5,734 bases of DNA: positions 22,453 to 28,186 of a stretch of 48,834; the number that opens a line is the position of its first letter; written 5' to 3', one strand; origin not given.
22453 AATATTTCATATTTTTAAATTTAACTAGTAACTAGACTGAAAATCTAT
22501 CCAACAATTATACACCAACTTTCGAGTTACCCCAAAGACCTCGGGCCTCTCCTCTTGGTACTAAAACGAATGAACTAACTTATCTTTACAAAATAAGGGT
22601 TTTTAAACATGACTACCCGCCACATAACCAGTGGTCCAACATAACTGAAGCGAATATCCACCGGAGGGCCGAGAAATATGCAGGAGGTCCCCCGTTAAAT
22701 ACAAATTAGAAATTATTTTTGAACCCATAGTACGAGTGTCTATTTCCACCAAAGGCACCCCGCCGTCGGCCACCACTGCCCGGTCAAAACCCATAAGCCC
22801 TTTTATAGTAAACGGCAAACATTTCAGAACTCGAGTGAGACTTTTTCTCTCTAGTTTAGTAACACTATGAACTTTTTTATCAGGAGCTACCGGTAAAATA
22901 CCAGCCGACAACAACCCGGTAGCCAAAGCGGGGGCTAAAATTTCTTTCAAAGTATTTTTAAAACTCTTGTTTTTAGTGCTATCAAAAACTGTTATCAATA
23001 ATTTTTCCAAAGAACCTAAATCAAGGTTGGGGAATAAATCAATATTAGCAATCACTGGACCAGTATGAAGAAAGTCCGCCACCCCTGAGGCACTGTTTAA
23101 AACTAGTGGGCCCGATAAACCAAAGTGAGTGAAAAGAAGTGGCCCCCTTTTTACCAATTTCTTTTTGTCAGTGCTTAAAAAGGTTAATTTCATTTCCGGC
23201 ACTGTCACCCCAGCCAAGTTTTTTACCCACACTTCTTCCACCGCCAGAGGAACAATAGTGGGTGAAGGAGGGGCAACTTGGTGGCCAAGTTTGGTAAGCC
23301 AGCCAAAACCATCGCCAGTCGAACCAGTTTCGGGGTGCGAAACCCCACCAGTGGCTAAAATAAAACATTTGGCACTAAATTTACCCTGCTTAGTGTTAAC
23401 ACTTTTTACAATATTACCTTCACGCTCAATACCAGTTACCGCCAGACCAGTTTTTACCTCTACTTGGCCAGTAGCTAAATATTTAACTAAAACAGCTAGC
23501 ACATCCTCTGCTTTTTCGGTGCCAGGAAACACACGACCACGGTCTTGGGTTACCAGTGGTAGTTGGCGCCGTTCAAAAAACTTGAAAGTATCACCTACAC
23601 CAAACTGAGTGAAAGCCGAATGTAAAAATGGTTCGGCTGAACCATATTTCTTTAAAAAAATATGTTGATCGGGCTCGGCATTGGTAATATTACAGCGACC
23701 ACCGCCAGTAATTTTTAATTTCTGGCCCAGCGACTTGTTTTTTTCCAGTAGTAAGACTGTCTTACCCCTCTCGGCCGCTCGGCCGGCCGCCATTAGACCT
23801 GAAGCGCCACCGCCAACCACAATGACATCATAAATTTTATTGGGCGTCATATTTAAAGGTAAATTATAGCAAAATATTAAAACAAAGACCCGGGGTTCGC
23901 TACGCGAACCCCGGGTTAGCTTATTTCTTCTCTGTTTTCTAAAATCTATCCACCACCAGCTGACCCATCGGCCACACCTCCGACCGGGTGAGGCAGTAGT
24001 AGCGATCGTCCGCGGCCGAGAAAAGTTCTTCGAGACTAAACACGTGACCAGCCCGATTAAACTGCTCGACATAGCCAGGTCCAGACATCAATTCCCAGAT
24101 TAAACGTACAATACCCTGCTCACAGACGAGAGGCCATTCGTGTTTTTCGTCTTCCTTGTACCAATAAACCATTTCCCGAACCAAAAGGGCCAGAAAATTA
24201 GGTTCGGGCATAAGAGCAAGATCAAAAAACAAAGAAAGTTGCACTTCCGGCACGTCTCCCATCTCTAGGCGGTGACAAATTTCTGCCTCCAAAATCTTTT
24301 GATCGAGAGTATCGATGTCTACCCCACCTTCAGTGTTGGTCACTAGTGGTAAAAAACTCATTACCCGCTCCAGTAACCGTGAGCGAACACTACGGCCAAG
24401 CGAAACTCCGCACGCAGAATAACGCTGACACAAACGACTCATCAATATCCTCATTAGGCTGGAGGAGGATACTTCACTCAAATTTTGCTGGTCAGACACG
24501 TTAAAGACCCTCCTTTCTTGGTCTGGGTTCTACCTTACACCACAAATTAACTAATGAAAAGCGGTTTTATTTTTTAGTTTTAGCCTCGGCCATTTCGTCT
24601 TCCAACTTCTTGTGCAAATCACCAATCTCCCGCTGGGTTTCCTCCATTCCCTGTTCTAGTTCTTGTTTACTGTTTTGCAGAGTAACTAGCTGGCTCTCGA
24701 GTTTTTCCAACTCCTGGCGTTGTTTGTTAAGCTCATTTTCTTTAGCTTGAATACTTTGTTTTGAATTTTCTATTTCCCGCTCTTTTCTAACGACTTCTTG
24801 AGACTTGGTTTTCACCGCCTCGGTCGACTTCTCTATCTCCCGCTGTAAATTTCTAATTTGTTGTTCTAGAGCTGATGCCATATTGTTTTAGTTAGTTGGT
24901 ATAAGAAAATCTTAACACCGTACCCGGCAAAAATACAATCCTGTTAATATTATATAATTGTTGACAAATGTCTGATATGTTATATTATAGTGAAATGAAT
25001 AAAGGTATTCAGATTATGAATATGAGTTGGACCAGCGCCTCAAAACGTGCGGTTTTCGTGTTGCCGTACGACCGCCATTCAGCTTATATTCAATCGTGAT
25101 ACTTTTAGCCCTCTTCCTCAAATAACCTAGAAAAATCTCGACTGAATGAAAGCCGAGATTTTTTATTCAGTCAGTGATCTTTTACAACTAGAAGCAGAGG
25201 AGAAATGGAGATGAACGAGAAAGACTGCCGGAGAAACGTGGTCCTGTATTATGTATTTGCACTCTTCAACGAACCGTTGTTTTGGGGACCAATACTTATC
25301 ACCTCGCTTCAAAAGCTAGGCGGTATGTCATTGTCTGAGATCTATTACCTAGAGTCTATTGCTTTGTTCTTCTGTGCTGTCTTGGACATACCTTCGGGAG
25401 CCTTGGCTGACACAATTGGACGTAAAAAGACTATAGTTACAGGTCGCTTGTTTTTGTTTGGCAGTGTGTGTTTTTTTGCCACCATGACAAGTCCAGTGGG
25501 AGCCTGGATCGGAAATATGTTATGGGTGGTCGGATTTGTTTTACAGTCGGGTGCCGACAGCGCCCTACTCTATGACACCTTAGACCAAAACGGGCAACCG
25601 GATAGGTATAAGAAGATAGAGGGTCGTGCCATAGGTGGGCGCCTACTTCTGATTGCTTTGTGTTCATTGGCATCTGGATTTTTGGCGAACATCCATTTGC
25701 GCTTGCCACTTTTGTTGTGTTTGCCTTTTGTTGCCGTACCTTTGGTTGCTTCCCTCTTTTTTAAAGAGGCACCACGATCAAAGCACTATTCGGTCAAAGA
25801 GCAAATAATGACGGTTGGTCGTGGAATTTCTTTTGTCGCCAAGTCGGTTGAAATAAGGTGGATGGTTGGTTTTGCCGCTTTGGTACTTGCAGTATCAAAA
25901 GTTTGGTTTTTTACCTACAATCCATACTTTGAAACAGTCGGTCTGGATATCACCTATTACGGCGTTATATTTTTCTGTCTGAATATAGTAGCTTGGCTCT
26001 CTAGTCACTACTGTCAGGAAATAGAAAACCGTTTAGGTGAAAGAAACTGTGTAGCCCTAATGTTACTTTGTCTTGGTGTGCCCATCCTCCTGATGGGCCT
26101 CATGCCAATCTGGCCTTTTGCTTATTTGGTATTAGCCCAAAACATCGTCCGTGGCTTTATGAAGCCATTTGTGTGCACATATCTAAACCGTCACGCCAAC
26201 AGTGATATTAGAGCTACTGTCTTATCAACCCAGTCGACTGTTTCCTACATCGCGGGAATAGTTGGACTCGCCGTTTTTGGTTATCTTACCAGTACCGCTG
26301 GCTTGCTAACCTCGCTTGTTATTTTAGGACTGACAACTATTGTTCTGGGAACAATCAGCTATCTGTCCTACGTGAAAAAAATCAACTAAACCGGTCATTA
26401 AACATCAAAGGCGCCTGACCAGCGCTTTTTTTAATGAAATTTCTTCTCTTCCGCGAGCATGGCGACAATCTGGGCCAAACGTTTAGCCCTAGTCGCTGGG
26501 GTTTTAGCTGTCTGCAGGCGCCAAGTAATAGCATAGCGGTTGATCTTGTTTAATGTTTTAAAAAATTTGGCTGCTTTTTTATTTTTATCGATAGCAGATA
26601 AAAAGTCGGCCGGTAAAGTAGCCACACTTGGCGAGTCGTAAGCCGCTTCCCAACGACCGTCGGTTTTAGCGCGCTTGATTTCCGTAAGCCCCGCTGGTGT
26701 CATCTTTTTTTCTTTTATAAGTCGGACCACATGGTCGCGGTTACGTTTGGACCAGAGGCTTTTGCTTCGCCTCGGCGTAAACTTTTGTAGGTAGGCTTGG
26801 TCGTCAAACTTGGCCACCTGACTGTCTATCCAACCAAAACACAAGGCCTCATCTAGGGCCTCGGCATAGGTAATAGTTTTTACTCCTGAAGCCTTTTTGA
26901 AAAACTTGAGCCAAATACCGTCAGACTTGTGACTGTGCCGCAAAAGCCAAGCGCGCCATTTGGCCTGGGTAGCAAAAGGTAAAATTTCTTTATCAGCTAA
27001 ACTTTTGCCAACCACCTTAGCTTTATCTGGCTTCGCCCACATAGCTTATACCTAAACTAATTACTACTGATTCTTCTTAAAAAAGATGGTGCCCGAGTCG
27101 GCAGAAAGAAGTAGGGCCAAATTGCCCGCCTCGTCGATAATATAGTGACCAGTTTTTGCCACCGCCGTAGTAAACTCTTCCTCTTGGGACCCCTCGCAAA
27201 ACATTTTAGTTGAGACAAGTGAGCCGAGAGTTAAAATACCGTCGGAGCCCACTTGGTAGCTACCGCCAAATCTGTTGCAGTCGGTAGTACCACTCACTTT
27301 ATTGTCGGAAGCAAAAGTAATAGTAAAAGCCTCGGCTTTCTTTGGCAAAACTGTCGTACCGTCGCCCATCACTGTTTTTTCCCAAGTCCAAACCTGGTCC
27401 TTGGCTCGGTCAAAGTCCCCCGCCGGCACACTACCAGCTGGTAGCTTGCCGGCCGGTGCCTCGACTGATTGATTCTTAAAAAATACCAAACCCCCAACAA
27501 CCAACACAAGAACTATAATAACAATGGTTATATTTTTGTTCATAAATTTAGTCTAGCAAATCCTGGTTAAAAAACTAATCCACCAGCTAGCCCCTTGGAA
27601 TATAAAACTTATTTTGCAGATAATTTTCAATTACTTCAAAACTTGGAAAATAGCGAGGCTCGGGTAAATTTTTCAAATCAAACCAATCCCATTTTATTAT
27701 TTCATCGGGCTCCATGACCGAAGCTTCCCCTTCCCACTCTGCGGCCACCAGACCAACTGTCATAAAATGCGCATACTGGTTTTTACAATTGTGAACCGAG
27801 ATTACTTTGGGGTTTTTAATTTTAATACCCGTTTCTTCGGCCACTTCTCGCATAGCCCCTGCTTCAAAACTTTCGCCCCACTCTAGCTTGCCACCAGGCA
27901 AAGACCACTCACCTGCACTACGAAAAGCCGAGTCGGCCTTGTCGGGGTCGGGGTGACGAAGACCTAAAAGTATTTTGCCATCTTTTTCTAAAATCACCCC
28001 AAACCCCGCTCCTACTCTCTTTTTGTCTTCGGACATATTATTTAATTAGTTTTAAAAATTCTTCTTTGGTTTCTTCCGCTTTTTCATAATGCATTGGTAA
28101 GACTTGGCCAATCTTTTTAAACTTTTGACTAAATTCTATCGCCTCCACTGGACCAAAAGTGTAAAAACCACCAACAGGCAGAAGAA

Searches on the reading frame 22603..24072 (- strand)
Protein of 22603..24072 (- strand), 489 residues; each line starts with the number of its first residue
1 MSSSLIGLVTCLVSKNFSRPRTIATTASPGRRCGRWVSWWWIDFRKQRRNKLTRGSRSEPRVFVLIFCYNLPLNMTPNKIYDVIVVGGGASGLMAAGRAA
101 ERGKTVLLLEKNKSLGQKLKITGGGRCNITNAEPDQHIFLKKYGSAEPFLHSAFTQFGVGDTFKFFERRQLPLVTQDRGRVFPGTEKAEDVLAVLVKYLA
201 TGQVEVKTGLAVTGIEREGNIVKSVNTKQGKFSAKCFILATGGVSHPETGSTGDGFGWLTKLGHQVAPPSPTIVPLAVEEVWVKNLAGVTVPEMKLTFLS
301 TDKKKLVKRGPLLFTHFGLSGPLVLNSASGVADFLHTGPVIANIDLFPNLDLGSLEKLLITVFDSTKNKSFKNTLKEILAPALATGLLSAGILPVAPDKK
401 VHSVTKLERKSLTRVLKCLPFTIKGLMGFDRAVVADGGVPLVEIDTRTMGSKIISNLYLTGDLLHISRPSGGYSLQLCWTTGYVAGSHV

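Call 9: search_protein_families(library=pfam, proteins=[window:22603-24072:-], max_evalue=0.01)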
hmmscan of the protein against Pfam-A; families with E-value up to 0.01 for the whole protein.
window:22603-24072:- (489 aa): 13 families
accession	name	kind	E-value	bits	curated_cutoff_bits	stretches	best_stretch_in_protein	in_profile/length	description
PF03486.20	HI0933_like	-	6e-74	249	50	1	82-487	2-243/244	HI0933-like protein Rossmann domain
PF22780.1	HI0933_like_1st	-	2.1e-30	106.1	27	1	271-434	2-165/165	HI0933-like protein barrel and H2TH domain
PF12831.13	FAD_oxidored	-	1.1e-12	48.4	27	1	82-242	1-145/416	FAD dependent oxidoreductase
PF00890.30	FAD_binding_2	-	5.5e-12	46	20.4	1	82-262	1-212/414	FAD binding domain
PF01266.30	DAO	-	1.1e-10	42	27.9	1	82-116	1-35/353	FAD dependent oxidoreductase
PF13738.12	Pyr_redox_3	-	1e-08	35.3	30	1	187-249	79-140/305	Pyridine nucleotide-disulphide oxidoreductase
PF13450.12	NAD_binding_8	-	1e-06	29.4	21.9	1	85-116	1-32/68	NAD(P)-binding Rossmann-like domain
PF07992.20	Pyr_redox_2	-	3.3e-06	27.2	26.1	1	81-245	1-111/291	Pyridine nucleotide-disulphide oxidoreductase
PF01494.25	FAD_binding_3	-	0.00014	21.7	22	1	81-117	2-38/349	FAD binding domain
PF01134.28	GIDA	-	0.00014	21.5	22.1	1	82-112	1-31/391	Glucose inhibited division protein A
PF00070.33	Pyr_redox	-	0.00034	21.5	22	0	83-116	2-35/82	Pyridine nucleotide-disulphide oxidoreductase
PF01946.23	Thi4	-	0.00059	19.6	26.2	1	81-120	18-58/235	Thi4 family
PF01262.27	AlaDh_PNT_C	-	0.0041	17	23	1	82-132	30-81/214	Alanine dehydrogenase/PNT, C-terminal domain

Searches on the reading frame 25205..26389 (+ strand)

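Call 9: search_protein_families(library=pfam, proteins=[window:25205-26389:+], max_evalue=0.01)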
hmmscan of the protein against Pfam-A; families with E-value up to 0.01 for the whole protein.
window:25205-26389:+ (394 aa): 2 families
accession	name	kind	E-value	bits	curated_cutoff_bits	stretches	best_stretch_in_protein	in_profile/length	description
PF07690.21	MFS_1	-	6.5e-14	52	33.4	2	17-262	6-250/347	Major Facilitator Superfamily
PF13347.12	MFS_2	-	2.3e-05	23.6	27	1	182-367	189-386/427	MFS/sugar transport protein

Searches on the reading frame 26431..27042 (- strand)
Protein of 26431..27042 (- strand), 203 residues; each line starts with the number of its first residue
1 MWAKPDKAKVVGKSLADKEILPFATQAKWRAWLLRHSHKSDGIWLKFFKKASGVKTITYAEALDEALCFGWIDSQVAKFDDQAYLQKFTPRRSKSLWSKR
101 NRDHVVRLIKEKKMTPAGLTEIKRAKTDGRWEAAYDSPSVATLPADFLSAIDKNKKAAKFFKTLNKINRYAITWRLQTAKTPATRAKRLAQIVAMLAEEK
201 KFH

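Call 9: search_protein_families(library=pfam, proteins=[window:26431-27042:-], max_evalue=0.01)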
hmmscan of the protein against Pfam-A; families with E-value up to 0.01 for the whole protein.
window:26431-27042:- (203 aa): 1 family
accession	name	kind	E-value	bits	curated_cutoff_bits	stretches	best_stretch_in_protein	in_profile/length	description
PF13376.11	OmdA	-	2.9e-20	72.4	25.6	1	141-198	2-59/60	Bacteriocin-protection, YdeI or OmpD-Associated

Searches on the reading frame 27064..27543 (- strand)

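Call 9: search_protein_families(library=pfam, proteins=[window:27064-27543:-], max_evalue=0.01)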
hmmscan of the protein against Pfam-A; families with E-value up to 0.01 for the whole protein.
window:27064-27543:- (159 aa): 1 family
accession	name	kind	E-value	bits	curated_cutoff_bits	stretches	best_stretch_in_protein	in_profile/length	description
PF03724.22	META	-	1.3e-16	61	24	1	53-154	8-107/109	META domain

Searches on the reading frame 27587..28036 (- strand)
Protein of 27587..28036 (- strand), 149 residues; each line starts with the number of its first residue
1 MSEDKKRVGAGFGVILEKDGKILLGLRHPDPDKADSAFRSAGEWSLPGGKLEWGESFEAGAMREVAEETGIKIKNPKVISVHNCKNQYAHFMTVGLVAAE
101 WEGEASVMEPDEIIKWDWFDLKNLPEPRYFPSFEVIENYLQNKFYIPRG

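Call 9: search_protein_families(library=pfam, proteins=[window:27587-28036:-], max_evalue=0.01)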
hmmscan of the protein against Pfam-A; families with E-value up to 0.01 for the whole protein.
window:27587-28036:- (149 aa): 2 families
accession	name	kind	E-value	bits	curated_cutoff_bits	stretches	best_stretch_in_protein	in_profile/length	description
PF00293.34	NUDIX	-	7e-22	78.3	21.1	1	12-136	6-131/134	NUDIX domain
PF14815.12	NUDIX_4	-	0.00076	19.7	35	1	41-126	24-99/113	NUDIX domain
